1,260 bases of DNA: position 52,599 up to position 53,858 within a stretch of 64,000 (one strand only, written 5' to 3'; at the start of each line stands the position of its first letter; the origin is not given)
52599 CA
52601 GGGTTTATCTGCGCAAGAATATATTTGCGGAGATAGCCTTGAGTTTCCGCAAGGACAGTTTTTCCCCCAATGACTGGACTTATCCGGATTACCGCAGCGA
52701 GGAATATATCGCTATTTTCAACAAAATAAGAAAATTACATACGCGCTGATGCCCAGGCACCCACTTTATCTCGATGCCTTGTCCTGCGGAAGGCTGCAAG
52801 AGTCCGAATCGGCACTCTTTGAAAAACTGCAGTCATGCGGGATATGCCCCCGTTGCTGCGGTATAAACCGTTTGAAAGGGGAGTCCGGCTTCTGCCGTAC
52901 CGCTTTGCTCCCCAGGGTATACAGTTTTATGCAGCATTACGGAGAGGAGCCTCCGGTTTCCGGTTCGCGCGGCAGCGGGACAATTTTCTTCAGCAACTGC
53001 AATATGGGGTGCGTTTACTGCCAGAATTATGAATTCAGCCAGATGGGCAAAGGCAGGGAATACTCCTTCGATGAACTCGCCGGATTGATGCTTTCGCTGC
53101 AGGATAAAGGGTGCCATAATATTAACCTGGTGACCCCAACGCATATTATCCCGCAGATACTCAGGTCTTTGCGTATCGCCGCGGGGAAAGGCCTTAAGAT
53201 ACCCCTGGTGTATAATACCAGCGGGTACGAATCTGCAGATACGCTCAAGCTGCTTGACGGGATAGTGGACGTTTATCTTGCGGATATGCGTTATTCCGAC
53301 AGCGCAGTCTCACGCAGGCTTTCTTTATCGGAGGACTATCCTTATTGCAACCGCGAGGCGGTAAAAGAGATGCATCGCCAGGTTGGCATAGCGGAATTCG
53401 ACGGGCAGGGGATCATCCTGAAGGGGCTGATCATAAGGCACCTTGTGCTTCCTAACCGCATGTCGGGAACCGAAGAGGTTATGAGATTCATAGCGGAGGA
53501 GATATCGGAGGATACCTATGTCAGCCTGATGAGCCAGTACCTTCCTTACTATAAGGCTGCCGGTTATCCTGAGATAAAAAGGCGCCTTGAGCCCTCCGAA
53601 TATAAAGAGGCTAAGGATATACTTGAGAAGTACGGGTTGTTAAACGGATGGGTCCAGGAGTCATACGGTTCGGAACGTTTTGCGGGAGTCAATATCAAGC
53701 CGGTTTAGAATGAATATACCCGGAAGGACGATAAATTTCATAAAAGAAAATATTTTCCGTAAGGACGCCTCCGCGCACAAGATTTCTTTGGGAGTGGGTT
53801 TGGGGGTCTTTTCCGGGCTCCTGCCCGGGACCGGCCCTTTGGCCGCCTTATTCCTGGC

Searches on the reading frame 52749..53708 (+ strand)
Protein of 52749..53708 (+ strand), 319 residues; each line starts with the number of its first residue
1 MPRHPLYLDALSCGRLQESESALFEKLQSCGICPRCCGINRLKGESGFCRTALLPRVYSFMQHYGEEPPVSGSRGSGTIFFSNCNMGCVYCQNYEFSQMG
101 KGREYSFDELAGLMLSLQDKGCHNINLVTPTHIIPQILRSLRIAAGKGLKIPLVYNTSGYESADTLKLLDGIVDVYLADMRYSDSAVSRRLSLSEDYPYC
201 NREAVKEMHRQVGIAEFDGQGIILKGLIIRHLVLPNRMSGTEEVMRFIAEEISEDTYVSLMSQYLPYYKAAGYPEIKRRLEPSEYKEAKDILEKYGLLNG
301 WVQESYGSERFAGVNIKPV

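Call 19: find_encoding_contigs(protein=window:52749-53708:+, flank=10000, max_places=1)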
Protein window:52749-53708:+ (319 aa): 8 contigs read that carry it; 1 place shown.
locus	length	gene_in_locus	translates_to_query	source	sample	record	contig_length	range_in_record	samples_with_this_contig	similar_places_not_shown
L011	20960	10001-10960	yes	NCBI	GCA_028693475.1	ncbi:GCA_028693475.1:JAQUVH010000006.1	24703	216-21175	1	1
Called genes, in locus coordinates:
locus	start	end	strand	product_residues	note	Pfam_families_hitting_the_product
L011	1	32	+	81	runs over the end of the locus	PF01964:ThiC_Rad_SAM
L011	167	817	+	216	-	PF01476:LysM, PF01551:Peptidase_M23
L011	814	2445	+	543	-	PF01637:ATPase_2 (weak), PF13191:AAA_16 (weak)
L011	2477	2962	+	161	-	PF00149:Metallophos, PF12850:Metallophos_2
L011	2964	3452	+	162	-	PF11969:DcpS_C (faint), PF01230:HIT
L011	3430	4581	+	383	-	PF01966:HD, PF13286:HD_assoc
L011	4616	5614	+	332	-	PF13487:HD_5, PF01966:HD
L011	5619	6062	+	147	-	PF05036:SPOR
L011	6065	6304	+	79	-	-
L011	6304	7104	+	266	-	PF06347:SH3_4 (weak), PF08239:SH3_3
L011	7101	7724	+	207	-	PF02163:Peptidase_M50 (weak)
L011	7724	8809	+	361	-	PF00465:Fe-ADH (weak), PF13685:Fe-ADH_2, PF01761:DHQ_synthase, PF24621:DHQS_C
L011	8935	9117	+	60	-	-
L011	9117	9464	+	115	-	PF07238:PilZ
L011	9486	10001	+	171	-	PF14385:DUF4416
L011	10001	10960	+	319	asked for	PF04055:Radical_SAM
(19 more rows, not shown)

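Call 48: list_cluster_members(proteins=[window:52749-53708:+, window:17298-18101:+, window:21504-22997:+, window:27342-29288:+, window:31068-31769:+, window:2865-3860:+, window:38387-39418:+, window:18607-19671:+])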
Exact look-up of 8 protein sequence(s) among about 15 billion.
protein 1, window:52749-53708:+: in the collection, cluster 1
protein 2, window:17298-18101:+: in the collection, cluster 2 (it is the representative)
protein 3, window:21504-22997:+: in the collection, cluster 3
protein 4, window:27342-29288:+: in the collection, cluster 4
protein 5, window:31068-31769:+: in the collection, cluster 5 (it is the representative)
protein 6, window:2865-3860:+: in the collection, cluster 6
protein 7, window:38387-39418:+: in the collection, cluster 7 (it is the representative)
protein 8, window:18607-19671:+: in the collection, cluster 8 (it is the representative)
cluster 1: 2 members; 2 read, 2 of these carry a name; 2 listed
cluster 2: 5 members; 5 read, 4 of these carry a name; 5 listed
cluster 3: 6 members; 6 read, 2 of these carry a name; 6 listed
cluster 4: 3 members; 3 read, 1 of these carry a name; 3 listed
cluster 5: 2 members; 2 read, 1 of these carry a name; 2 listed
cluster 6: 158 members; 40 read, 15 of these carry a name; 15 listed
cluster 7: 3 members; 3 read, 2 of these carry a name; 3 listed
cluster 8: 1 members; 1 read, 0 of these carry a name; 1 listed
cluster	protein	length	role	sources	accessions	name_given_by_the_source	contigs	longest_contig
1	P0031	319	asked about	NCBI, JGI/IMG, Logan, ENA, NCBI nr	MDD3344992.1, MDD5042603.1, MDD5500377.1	MAG: radical SAM protein [Candidatus Omnitrophica bacterium] | radical SAM protein [Candidatus Omnitrophota bacterium]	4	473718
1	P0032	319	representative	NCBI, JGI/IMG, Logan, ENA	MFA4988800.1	MAG: radical SAM protein [Candidatus Omnitrophota bacterium]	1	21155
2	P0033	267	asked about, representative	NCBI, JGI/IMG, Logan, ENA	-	-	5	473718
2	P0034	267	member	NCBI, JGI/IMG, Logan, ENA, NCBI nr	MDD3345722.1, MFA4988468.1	MAG: cobamide remodeling phosphodiesterase CbiR [Candidatus Omnitrophica bacterium] | cobamide remodeling phosphodiesterase CbiR [Candidatus Omnitrophota bacterium]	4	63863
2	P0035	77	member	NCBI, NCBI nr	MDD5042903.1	MAG: xylose isomerase, partial [Candidatus Omnitrophica bacterium] | xylose isomerase [Candidatus Omnitrophota bacterium]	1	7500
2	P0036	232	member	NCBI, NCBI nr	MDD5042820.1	MAG: cobamide remodeling phosphodiesterase CbiR, partial [Candidatus Omnitrophica ... | cobamide remodeling phosphodiesterase CbiR [Candidatus Omnitrophota bacterium]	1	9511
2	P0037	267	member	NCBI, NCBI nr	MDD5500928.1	MAG: cobamide remodeling phosphodiesterase CbiR [Candidatus Omnitrophica bacterium] | cobamide remodeling phosphodiesterase CbiR [Candidatus Omnitrophota bacterium]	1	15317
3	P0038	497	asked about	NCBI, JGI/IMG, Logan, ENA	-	-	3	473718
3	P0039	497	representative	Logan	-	-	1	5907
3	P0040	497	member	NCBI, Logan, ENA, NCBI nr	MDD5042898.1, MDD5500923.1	MAG: cobyric acid synthase [Candidatus Omnitrophica bacterium] | cobyric acid synthase [Candidatus Omnitrophota bacterium]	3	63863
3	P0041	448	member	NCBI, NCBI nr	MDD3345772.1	MAG: cobyric acid synthase, partial [Candidatus Omnitrophica bacterium] | cobyric acid synthase [Candidatus Omnitrophota bacterium]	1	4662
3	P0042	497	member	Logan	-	-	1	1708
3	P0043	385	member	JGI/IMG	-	-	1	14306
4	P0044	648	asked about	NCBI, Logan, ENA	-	-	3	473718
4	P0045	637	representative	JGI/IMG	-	-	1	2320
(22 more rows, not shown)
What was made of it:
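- On CbiR cobamide-remodelling phosphodiesterase (NCBIfam NF041277): PGAP names near-identical proteins CbiR (call 48).
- Both come from call 48.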
